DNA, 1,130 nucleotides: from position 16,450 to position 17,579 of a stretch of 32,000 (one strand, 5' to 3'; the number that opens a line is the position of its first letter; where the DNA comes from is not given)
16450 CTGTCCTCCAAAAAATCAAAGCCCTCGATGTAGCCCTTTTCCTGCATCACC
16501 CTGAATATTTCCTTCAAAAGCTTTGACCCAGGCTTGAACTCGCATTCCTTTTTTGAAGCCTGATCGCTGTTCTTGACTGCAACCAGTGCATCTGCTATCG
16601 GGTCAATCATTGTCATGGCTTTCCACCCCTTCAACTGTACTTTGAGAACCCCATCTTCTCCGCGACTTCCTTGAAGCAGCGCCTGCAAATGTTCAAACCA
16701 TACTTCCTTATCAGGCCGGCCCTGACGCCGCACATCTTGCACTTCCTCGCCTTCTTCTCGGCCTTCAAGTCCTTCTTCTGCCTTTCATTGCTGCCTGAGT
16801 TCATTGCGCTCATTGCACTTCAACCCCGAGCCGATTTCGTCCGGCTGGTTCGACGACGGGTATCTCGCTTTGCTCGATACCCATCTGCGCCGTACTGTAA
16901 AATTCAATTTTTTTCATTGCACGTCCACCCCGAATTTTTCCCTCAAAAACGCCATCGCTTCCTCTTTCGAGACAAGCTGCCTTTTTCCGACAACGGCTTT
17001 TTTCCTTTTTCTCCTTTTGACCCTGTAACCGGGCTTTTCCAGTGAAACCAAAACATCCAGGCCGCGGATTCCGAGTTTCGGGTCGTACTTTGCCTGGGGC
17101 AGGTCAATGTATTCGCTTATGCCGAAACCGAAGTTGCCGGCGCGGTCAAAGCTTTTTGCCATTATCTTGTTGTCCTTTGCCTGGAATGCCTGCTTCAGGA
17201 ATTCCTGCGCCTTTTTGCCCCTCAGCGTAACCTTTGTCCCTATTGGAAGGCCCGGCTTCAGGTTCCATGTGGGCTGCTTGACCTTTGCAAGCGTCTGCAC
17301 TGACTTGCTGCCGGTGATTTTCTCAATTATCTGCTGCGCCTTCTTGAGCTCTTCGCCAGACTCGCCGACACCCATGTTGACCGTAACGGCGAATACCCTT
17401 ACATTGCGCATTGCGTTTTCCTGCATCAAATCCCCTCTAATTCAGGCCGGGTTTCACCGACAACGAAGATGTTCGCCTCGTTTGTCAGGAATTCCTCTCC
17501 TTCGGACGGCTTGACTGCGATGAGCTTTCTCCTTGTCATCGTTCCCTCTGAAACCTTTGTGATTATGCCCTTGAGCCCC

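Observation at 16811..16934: About 84-nt insert splits an ancestral L5-TGA/S14-ATG overlap, with a 20-nt flanking duplication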

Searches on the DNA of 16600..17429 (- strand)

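Call 9: search_rna_families(source=window, start=16600, end=17100, threshold=evalue, max_evalue=10, show_alignments=3)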
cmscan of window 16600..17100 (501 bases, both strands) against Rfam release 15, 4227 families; matches with E-value up to 10: 1.
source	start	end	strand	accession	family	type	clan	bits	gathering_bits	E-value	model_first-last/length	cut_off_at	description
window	17005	17081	-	RF00736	mir-320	Gene; miRNA;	-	13.3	55.5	4.7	1-76/76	no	mir-320 microRNA precursor family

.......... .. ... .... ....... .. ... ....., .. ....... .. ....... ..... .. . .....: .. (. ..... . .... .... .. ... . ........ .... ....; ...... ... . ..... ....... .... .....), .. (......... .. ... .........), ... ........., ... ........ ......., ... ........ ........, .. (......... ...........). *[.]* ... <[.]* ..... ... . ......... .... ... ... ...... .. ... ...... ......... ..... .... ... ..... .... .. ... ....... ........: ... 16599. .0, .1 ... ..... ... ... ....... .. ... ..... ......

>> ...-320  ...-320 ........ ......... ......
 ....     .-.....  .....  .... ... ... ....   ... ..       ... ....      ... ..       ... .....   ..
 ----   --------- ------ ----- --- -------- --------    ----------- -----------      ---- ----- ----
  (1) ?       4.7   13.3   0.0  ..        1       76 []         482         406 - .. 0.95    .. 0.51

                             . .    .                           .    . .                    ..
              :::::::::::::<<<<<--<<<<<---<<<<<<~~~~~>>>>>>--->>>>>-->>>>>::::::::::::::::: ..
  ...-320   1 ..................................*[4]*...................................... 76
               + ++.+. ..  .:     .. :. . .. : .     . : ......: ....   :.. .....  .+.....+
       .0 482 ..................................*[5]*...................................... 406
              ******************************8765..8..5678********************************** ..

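Call 27: search_rna_families(sources=[L006, L049, L001, L047, L038, L019], threshold=gathering)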
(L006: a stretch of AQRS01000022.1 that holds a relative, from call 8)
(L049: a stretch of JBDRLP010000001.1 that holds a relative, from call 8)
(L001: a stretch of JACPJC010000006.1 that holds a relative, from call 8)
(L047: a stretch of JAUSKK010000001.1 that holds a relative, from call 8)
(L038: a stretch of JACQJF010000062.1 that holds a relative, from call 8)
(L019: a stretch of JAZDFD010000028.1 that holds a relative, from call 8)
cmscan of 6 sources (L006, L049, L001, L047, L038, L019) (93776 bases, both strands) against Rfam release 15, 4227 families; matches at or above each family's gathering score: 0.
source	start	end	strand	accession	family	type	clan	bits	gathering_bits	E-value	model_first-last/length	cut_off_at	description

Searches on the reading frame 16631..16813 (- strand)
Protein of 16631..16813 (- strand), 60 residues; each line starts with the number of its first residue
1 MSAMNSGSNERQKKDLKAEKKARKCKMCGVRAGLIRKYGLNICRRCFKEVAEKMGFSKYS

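Call 12: find_encoding_contigs(protein=window:16631-16813:-, flank=10000, max_places=10)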
Protein window:16631-16813:- (60 aa): 3 contigs read that carry it; 2 places shown.
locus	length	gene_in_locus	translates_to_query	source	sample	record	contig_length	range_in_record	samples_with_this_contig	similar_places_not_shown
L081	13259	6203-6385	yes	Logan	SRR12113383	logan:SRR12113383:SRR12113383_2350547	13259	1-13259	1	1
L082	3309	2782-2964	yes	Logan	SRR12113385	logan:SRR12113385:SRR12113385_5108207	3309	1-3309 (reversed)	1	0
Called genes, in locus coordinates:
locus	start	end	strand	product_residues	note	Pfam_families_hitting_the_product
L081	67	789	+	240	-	PF03947:Ribosomal_L2_C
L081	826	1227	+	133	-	PF00203:Ribosomal_S19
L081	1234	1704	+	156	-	PF00237:Ribosomal_L22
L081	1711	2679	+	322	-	PF07650:KH_2, PF00189:Ribosomal_S3_C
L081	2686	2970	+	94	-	PF00831:Ribosomal_L29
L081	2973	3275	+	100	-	PF01253:SUI1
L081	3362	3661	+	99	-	PF01868:RNase_P-MRP_p29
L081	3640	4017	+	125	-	PF00366:Ribosomal_S17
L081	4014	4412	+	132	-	PF00238:Ribosomal_L14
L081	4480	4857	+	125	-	PF16906:Ribosomal_L26, PF00467:KOW (weak)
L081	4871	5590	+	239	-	PF08071:RS4NT (faint), PF01479:S4, PF00900:Ribosomal_S4e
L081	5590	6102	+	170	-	PF00281:Ribosomal_L5, PF00673:Ribosomal_L5_C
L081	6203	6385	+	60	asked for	PF00253:Ribosomal_S14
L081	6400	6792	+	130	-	PF00410:Ribosomal_S8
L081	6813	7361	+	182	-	PF00347:Ribosomal_L6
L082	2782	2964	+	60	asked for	PF00253:Ribosomal_S14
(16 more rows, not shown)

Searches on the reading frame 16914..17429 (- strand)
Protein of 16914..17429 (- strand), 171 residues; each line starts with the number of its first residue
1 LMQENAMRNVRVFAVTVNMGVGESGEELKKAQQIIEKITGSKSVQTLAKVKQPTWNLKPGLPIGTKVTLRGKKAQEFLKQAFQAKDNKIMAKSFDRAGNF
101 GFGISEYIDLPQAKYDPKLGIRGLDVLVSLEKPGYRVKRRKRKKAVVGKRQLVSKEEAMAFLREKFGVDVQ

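Call 8: find_related_loci(query=window:16914-17429:-, collection=genome_contigs, flank=8000)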
Query window:16914-17429:- (171 aa) in genome_contigs; peptide patterns used: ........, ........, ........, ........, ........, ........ (x = any residue, [..] = any of these).
371 stretches matched a pattern; 114 encode a relative of the query (tblastn E <= 1e-3); the best 80 are kept; 80 distinct loci.
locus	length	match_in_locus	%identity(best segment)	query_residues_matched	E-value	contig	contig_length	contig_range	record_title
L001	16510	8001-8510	64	2-171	6e-73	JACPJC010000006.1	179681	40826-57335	MAG: Candidatus Iainarchaeum archaeon isolate NC_groundwater_457_Ag_B-0.1um_46_10 S34_3B_scaffold_339555, whole genome s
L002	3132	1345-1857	65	1-171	2e-72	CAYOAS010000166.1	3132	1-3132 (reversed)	MAG TPA_asm: uncultured archaeon isolate binchicken_co376_240 genome assembly, contig: NODE_52857_length_3132_cov_4.6766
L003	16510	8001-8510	64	1-170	1e-71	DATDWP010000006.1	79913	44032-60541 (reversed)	MAG TPA_asm: archaeon isolate SMAG_U8115 k141_1948445, whole genome shotgun sequence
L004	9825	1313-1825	63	1-171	3e-71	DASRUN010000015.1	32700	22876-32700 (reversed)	MAG TPA_asm: archaeon isolate SMAG_U8112 k141_32893, whole genome shotgun sequence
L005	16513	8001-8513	63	1-171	9e-71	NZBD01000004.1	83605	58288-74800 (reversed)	MAG: Candidatus Iainarchaeum archaeon isolate ARS1427 38597, whole genome shotgun sequence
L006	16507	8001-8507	64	2-170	7e-71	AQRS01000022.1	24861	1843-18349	Candidatus Iainarchaeum andersonii SCGC AAA011-E11 A11E11DRAFT_contig_21_0.22_C, whole genome shotgun sequence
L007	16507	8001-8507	62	3-171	2e-70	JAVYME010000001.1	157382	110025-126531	MAG: Candidatus Iainarchaeum archaeon isolate DPZ-2_202101_bins_90 DPZ-2_202101_bins_90_scaffold_1, whole genome shotgun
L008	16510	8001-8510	63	1-170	2e-70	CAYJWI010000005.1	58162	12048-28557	MAG TPA_asm: uncultured archaeon isolate ERP125453_co1_517 genome assembly, contig: NODE_346_length_58162_cov_11.951228,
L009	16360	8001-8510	62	1-170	3e-70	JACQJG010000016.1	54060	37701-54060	MAG: Candidatus Iainarchaeum archaeon isolate NC_groundwater_1145_Ag_S-0.1um_48_87 S_p1_S3_coassembly_k141_1741155, whol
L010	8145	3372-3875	61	4-171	9e-70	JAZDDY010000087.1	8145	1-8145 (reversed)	MAG: Candidatus Iainarchaeum archaeon isolate MEGAHIT-group-0.114 k141_12290680, whole genome shotgun sequence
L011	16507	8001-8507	63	3-171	7e-70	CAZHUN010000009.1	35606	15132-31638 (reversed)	MAG TPA_asm: uncultured archaeon isolate binchicken_co203_641 genome assembly, contig: k141_4229071, whole genome shotgu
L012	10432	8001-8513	61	1-171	4e-69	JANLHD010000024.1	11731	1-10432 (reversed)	MAG: archaeon isolate P6-8 k99_123402, whole genome shotgun sequence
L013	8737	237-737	64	5-171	6e-69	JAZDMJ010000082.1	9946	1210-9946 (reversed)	MAG: Candidatus Iainarchaeum archaeon isolate MEGAHIT-group-0.644 k141_946339, whole genome shotgun sequence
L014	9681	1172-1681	60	2-171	8e-69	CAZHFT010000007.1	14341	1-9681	MAG TPA_asm: uncultured archaeon isolate binchicken_co181_599 genome assembly, contig: NODE_7522_length_14341_cov_4.8039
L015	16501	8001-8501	62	5-171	2e-68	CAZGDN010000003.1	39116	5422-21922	MAG TPA_asm: uncultured archaeon isolate SRP141559_co1_70 genome assembly, contig: NODE_341_length_39116_cov_20.921789,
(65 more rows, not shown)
